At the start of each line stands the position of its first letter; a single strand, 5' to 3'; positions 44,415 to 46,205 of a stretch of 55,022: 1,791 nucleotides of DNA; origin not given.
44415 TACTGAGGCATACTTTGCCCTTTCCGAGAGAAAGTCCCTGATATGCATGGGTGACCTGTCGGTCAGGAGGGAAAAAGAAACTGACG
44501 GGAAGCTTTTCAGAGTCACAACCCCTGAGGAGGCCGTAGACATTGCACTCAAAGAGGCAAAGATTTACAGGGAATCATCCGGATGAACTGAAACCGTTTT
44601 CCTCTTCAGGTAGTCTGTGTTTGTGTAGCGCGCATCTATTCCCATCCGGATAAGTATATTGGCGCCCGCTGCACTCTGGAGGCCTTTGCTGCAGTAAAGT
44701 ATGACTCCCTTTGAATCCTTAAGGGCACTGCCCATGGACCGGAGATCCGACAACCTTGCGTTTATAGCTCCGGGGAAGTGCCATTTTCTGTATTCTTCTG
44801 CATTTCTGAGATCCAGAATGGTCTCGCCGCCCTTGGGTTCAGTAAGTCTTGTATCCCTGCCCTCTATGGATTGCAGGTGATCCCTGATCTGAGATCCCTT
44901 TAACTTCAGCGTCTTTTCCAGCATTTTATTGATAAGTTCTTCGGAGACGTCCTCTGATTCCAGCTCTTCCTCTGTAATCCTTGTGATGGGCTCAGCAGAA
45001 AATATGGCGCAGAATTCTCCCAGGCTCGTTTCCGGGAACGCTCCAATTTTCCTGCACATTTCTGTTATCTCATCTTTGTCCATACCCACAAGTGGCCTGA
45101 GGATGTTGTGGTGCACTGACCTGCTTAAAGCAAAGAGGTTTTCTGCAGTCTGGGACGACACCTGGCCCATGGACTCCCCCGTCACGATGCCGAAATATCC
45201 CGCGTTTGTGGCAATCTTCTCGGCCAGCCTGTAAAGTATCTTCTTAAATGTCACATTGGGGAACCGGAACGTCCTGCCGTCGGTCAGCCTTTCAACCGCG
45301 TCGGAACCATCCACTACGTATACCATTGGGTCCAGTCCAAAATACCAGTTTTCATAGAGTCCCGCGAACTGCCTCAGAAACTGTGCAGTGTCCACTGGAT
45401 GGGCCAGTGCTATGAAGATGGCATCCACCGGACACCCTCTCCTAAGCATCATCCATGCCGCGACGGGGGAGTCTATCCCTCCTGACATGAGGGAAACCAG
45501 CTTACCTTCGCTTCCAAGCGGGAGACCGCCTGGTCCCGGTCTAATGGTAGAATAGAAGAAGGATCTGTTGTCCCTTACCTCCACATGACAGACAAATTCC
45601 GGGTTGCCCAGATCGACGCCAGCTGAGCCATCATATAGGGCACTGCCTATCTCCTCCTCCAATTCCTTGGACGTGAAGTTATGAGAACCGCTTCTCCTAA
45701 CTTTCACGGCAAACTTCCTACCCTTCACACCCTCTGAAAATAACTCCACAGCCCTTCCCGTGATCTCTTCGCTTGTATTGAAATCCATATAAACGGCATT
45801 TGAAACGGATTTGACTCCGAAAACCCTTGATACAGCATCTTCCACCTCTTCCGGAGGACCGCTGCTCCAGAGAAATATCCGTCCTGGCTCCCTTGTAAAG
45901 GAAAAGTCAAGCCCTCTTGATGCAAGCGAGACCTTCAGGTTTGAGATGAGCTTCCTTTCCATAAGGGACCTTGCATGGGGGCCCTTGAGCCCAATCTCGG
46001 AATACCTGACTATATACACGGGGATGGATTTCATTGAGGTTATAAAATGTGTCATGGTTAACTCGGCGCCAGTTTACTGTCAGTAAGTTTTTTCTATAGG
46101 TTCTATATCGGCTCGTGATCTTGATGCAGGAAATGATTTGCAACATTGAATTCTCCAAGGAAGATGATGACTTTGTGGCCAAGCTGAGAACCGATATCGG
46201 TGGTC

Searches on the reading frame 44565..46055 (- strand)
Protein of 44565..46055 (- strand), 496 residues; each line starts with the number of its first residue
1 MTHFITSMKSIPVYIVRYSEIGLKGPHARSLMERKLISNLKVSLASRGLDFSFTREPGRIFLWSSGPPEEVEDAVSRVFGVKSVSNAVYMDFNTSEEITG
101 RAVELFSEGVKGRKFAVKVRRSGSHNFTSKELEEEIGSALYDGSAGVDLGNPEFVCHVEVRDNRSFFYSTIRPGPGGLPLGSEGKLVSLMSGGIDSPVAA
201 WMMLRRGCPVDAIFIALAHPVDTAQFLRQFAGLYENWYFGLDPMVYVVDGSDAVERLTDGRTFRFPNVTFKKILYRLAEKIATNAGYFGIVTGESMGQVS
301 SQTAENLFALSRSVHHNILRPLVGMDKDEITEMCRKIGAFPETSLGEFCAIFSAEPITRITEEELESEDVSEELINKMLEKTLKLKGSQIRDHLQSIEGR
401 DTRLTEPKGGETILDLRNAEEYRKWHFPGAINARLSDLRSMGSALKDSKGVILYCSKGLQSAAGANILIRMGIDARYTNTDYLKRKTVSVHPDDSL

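Call 12: find_encoding_contigs(protein=window:44565-46055:-, flank=10000, max_places=1)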
Protein window:44565-46055:- (496 aa): 24 contigs read that carry it; 1 place shown.
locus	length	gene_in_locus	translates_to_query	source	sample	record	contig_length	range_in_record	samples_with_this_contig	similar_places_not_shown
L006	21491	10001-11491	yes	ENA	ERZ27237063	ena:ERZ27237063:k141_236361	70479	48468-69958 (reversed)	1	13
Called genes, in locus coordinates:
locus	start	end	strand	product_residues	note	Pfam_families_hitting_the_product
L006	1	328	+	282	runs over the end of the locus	?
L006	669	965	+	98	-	-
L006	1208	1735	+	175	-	PF03745:DUF309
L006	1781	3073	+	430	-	PF01336:tRNA_anti-codon, PF00152:tRNA-synt_2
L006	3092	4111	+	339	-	PF01208:URO-D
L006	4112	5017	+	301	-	PF00762:Ferrochelatase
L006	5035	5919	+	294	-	PF03144:GTP_EFTU_D2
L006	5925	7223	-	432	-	PF02844:GARS_N, PF01071:GARS_A, PF02843:GARS_C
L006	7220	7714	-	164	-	PF04079:SMC_ScpB, PF21476:PF0610-like_N (weak)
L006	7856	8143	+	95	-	-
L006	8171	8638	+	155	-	PF13412:HTH_24 (faint), PF24266:HTH_HVO_0163_N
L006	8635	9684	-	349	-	-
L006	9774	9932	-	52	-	-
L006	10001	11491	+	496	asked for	PF22025:ThiI_fer, PF02926:THUMP, PF02568:ThiI, PF00581:Rhodanese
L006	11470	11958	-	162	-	PF02481:DNA_processg_A (faint), PF18306:LDcluster4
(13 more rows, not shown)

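Call 55: search_protein_families(library=ncbifam, proteins=[window:44565-46055:-], max_evalue=0.00001)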
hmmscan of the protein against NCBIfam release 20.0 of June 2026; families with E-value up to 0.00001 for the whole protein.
window:44565-46055:- (496 aa): 4 families
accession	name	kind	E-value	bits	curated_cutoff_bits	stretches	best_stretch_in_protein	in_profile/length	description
TIGR00342.1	TIGR00342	equivalog_domain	5e-74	249.6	264.5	1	15-380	2-373/373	tRNA uracil 4-sulfurtransferase ThiI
NF006222.0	PRK08349.1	subfamily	7.6e-34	117.3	251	1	185-375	2-185/198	hypothetical protein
NF007627.0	PRK10287.1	equivalog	6.9e-07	29.5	102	1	411-474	21-86/104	thiosulfate sulfurtransferase PspE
TIGR02981.1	phageshock_pspE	exception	8.6e-06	26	126.3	0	411-474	19-84/101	thiosulfate sulfurtransferase PspE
